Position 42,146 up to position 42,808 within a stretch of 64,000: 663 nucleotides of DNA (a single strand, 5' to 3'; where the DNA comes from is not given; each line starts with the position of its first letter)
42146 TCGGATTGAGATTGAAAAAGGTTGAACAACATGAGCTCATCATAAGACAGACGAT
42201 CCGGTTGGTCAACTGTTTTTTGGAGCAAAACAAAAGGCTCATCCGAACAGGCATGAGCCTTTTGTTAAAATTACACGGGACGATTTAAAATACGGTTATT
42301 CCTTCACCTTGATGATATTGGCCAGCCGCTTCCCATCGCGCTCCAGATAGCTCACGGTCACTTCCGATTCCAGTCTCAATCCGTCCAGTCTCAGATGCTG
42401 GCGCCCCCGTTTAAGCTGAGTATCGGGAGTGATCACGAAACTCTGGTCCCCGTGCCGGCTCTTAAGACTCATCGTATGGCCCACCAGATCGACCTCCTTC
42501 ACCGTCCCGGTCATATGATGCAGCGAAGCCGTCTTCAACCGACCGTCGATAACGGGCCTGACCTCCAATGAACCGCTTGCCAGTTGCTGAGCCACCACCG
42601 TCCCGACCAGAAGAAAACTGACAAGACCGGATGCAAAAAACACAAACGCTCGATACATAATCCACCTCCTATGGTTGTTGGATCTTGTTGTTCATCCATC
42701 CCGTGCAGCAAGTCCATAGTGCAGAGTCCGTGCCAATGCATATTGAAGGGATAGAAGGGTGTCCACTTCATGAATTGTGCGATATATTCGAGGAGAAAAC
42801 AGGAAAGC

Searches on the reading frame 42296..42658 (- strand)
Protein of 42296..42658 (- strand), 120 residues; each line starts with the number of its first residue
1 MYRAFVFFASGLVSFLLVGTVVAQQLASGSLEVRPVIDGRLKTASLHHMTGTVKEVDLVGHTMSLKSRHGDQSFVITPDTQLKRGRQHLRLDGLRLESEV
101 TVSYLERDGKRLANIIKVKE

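Call 10: search_protein_families(library=pfam, proteins=[window:42296-42658:-], max_evalue=0.01)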
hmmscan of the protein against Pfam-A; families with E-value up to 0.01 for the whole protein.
window:42296-42658:- (120 aa): 1 family
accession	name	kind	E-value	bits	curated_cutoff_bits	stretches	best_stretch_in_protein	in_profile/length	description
PF18914.6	DUF5666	-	0.008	16.9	27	0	50-116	1-59/60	Domain of unknown function (DUF5666)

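Call 33: find_homologous_proteins(query=window:42296-42658:-, max_evalue=0.00001)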
Query window:42296-42658:- (120 aa): 14 proteins with E <= 0.00001 among 27 candidates.
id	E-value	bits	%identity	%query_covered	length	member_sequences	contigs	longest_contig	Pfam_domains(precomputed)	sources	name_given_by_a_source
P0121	5.7e-70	250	100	100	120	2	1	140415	-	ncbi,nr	ncbi:MAG: hypothetical protein HY283_05100 [Nitrospirae bacterium]|nr:hypothetical protein [Nitrospi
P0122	2.0e-55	203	82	100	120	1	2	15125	-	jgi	-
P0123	1.7e-51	190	78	100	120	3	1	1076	-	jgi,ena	-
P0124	1.9e-46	174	69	98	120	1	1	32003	-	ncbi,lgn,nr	ncbi:MAG: hypothetical protein HY203_09915 [Nitrospirae bacterium]|nr:hypothetical protein [Nitrospi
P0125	7.5e-46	172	68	100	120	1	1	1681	-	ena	-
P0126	2.2e-43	164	65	100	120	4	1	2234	-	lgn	-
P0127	3.2e-43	164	65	100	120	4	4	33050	-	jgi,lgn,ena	-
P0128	1.1e-42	162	67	100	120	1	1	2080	-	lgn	-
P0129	2.4e-42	161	65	100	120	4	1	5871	-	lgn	-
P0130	1.8e-40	155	62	100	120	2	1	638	-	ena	-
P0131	2.8e-39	151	61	100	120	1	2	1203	-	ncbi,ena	-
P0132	2.1e-38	148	59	100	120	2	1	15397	-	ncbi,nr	ncbi:MAG: hypothetical protein HY349_08105 [Nitrospirae bacterium]|nr:hypothetical protein [Nitrospi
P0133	6.7e-36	140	59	100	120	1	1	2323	-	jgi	-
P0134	2.4e-35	138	83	67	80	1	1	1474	-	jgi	jgi:hypothetical protein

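Call 34: find_encoding_contigs(protein=P0122, flank=10000, max_places=3)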
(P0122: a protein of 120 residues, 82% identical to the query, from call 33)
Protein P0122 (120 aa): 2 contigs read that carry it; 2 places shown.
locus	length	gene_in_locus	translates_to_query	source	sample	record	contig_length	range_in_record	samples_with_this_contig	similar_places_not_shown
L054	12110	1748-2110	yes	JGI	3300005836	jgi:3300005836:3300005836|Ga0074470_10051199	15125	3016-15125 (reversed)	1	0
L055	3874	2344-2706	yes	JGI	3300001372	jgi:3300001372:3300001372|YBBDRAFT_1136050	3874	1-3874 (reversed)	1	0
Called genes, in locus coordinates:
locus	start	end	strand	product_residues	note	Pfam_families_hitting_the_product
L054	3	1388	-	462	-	?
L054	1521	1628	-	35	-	-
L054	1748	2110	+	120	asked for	-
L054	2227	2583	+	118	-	PF00581:Rhodanese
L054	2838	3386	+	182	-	PF01965:DJ-1_PfpI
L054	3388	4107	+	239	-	PF00702:Hydrolase, PF13419:HAD_2, PF13242:Hydrolase_like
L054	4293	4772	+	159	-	PF00376:MerR (weak), PF13411:MerR_1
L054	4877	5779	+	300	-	PF00142:Fer4_NifH (faint), PF01656:CbiA, PF02374:ArsA_ATPase (faint), PF06564:CBP_BcsQ, PF09140:MipZ (faint), PF10609:ParA, PF13614:AAA_31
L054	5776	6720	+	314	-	-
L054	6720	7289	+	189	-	-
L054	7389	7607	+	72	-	PF09723:Zn_ribbon_8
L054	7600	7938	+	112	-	PF00355:Rieske, PF13806:Rieske_2, PF22543:Rieske_4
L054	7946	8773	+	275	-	PF00106:adh_short, PF08659:KR, PF13561:adh_short_C2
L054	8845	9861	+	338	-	-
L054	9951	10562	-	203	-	-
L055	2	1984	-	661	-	?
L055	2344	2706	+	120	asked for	-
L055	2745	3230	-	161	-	-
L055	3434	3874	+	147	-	?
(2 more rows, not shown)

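Call 35: find_encoding_contigs(protein=P0124, flank=10000, max_places=2)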
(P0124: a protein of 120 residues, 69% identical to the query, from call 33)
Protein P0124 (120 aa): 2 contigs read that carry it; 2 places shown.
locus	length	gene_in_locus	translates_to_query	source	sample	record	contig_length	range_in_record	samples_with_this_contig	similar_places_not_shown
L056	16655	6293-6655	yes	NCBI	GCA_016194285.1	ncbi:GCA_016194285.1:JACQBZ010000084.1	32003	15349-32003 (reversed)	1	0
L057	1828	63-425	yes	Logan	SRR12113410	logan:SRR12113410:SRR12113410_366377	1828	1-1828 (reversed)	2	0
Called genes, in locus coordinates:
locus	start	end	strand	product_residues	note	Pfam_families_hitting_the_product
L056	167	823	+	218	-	-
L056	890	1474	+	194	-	-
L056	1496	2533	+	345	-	PF00089:Trypsin, PF10459:Peptidase_S46 (faint), PF13365:Trypsin_2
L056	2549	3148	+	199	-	PF13036:LpoB, PF11684:DUF3280 (weak)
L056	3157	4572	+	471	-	-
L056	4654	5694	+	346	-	PF02169:LPP20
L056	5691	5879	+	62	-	-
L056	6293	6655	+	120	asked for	-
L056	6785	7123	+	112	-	PF00581:Rhodanese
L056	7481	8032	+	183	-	PF01965:DJ-1_PfpI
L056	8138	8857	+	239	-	PF00702:Hydrolase, PF13419:HAD_2, PF13242:Hydrolase_like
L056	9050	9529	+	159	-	PF00376:MerR, PF13411:MerR_1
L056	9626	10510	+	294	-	PF00142:Fer4_NifH (weak), PF01656:CbiA, PF02374:ArsA_ATPase (faint), PF06564:CBP_BcsQ, PF09140:MipZ (faint), PF10609:ParA (weak), PF13614:AAA_31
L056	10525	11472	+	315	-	-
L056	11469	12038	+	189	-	-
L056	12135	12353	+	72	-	PF09723:Zn_ribbon_8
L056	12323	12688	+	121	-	PF00355:Rieske, PF13806:Rieske_2, PF22543:Rieske_4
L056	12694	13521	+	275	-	PF00106:adh_short, PF08659:KR, PF13561:adh_short_C2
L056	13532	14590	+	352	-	-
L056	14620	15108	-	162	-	-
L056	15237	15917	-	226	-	PF04493:Endonuclease_5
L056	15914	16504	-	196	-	PF03167:UDG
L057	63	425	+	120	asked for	-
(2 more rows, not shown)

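Call 39: search_protein_families(library=pfam, proteins=[L055:2-1984:-, L056:5691-5879:+, L056:4654-5694:+], max_evalue=0.01)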
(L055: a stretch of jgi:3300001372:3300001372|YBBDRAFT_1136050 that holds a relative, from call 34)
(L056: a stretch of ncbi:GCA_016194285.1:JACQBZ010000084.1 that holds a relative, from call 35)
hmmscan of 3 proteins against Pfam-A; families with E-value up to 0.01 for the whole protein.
L055:2-1984:- (661 aa): 9 families
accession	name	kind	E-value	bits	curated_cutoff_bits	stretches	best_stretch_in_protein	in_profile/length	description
PF13418.12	Kelch_4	-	1.3e-39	134.4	21.6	5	337-379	1-44/49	Galactose oxidase, central domain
PF01344.31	Kelch_1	-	1.9e-25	88.5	20.1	2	348-381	11-44/46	Kelch motif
PF13964.12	Kelch_6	-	2.7e-23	81.5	25.3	3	337-387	1-50/50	Kelch motif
PF13205.12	Big_5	-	8.7e-21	75.1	23.6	1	473-575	1-105/105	Bacterial Ig-like domain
PF24681.1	Kelch_KLHDC2_KLHL20_DRC7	-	1.7e-20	73.7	50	2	277-454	50-221/221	KLHDC2/KLHL20/DRC7 Kelch-repeats domain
PF07646.21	Kelch_2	-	1.6e-19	69.2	21.3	2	338-382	1-47/48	Kelch motif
PF13415.12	Kelch_3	-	2.6e-18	66.2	22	2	349-394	2-47/48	Galactose oxidase, central domain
PF07250.17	Glyoxal_oxid_N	-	6.2e-10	39.2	37.5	1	324-362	103-141/243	Glyoxal oxidase N-terminus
PF25210.1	Kelch_FKB95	-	4e-06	27.1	70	0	340-384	81-128/268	FKB95, Kelch-repeats domain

L056:5691-5879:+ (62 aa): 0 families

L056:4654-5694:+ (346 aa): 1 family
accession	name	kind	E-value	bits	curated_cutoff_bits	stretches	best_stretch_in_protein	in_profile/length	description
PF02169.21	LPP20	-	4.4e-11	43.5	25.9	1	21-128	1-97/97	LPP20 lipoprotein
